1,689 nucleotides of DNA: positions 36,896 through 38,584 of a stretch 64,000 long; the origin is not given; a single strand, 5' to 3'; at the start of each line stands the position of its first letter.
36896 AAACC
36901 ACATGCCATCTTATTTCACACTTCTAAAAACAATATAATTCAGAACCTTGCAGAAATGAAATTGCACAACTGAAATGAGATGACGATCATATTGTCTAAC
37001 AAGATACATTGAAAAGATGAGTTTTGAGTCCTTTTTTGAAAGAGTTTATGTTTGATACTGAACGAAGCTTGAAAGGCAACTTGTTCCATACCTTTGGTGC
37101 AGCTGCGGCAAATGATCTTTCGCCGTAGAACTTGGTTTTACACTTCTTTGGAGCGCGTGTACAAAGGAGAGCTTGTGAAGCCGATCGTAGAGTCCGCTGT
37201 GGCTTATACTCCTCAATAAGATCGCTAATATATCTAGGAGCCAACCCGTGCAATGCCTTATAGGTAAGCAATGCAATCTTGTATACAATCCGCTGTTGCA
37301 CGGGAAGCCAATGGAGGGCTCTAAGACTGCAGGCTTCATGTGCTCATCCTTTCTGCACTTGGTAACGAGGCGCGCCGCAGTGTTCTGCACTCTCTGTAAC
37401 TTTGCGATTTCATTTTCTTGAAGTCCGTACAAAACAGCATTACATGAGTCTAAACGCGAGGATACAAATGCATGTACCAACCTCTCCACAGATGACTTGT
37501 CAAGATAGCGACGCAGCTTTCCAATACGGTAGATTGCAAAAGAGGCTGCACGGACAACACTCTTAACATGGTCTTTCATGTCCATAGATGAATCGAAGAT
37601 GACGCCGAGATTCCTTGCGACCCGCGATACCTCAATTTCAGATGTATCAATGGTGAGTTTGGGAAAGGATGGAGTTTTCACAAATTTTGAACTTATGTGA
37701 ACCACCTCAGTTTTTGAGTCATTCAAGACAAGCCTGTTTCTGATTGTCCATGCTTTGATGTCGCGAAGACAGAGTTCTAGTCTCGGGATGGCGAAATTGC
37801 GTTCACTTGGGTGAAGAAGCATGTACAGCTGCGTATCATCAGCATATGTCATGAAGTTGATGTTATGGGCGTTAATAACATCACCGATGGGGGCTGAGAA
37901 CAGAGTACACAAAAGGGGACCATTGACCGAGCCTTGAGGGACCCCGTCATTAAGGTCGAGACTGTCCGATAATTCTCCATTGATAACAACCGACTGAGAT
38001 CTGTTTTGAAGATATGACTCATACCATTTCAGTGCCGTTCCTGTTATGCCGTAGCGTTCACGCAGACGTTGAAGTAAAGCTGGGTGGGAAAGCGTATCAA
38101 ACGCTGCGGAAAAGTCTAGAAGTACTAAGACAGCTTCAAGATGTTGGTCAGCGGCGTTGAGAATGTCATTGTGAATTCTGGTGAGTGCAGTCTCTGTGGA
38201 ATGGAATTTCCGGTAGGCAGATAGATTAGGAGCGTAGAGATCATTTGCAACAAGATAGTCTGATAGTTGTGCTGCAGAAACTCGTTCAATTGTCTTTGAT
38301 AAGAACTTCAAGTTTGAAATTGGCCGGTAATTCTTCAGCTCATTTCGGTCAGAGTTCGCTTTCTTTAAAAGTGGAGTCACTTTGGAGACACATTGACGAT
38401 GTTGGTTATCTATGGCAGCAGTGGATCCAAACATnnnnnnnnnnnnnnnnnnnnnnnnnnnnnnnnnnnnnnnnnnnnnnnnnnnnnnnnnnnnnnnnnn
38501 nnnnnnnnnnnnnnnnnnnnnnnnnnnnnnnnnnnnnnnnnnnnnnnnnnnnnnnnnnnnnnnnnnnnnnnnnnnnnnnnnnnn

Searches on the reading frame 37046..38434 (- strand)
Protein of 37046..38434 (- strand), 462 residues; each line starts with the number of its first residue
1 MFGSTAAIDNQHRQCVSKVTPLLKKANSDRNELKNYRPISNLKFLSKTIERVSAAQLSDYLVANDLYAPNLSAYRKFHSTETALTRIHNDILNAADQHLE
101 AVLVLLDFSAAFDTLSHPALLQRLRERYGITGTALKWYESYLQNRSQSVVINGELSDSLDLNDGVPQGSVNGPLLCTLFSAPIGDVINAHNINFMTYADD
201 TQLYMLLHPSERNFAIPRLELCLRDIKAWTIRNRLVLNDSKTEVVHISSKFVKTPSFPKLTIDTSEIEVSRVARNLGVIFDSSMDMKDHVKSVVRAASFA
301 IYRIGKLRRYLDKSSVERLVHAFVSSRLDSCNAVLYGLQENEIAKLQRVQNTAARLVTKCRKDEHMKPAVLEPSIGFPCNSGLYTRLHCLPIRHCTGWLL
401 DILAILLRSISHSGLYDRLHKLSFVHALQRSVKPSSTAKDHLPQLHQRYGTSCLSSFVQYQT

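Call 7: search_protein_families(library=pfam, proteins=[window:37046-38434:-], max_evalue=0.01)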
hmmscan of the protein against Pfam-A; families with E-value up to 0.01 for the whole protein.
window:37046-38434:- (462 aa): 1 family
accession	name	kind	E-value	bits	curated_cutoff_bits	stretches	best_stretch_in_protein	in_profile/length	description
PF00078.32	RVT_1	-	1.6e-29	103.5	29.6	1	27-253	5-194/205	Reverse transcriptase (RNA-dependent DNA polymerase)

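Call 22: find_homologous_proteins(query=window:37046-38434:-)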
Query window:37046-38434:- (462 aa): 4044 proteins with E <= 0.001 among 8000 candidates; the best 120 are listed.
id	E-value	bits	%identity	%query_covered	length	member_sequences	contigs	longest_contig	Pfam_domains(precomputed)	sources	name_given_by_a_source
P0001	2.3e-184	632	72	84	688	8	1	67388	PF00078.33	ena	-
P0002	3.7e-174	598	71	82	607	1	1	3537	PF00078.33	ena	-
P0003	6.6e-150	518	71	72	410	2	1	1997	PF00078.33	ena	-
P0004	4.0e-148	512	59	84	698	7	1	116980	PF00078.33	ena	-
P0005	9.9e-142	491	58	82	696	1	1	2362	PF00078.33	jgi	-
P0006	2.3e-141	490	58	84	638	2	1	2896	PF00078.33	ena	-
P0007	3.1e-141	489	61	76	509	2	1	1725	PF00078.33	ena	-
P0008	2.8e-138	480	58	80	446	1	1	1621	PF00078.33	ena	-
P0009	2.0e-136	474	65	72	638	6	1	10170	PF00078.33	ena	-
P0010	5.1e-135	469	58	82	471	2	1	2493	PF00078.33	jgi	jgi:hypothetical protein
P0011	2.5e-131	457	65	68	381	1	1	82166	PF00078.33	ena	-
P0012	2.3e-130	454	58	76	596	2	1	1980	PF00078.33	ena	-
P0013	6.3e-125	436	72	61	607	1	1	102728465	PF00078.33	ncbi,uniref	ncbi:uncharacterized protein [Amphiura filiformis]|uniref:uncharacterized protein n=1 Tax=Amphiura f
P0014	9.1e-123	429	52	81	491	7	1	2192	PF00078.33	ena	-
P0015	4.3e-122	426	62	69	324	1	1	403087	PF00078.33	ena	-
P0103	2.2e-105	371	98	38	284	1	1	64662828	-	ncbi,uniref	ncbi:uncharacterized protein [Amphiura filiformis]|uniref:uncharacterized protein n=1 Tax=Amphiura f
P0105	9.2e-105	369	97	38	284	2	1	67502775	-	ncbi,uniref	ncbi:uncharacterized protein [Amphiura filiformis]|uniref:uncharacterized protein n=1 Tax=Amphiura f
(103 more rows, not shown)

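Call 38: find_encoding_contigs(protein=P0103, flank=10000, max_places=10)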
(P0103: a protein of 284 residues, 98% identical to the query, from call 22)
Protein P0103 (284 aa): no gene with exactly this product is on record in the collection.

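Call 39: find_encoding_contigs(protein=P0105, flank=10000, max_places=10)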
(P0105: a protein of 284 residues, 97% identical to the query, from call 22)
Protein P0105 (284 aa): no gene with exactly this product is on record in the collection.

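Call 40: find_encoding_contigs(protein=P0013, flank=10000, max_places=10)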
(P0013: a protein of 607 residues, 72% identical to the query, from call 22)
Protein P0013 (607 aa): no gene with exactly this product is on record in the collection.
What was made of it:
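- Tried and rejected: Look-ups meant to fetch A. filiformis chromosomal DNA through LINE proteins failed (calls 38-40).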

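Call 41: find_encoding_contigs(protein=P0001, flank=10000, max_places=10)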
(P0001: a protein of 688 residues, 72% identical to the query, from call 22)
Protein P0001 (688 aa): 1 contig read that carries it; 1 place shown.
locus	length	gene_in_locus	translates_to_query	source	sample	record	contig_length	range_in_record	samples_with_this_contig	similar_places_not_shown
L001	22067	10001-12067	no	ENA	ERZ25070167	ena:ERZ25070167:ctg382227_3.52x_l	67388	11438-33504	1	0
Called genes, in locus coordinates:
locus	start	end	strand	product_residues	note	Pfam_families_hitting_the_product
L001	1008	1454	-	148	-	PF00530:SRCR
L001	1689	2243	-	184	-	-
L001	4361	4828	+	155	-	-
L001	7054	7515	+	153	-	-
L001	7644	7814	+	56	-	-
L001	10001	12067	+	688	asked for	PF00078:RVT_1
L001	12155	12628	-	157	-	-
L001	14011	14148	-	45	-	-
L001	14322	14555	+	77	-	-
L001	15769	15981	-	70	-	-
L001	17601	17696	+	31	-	-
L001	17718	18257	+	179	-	-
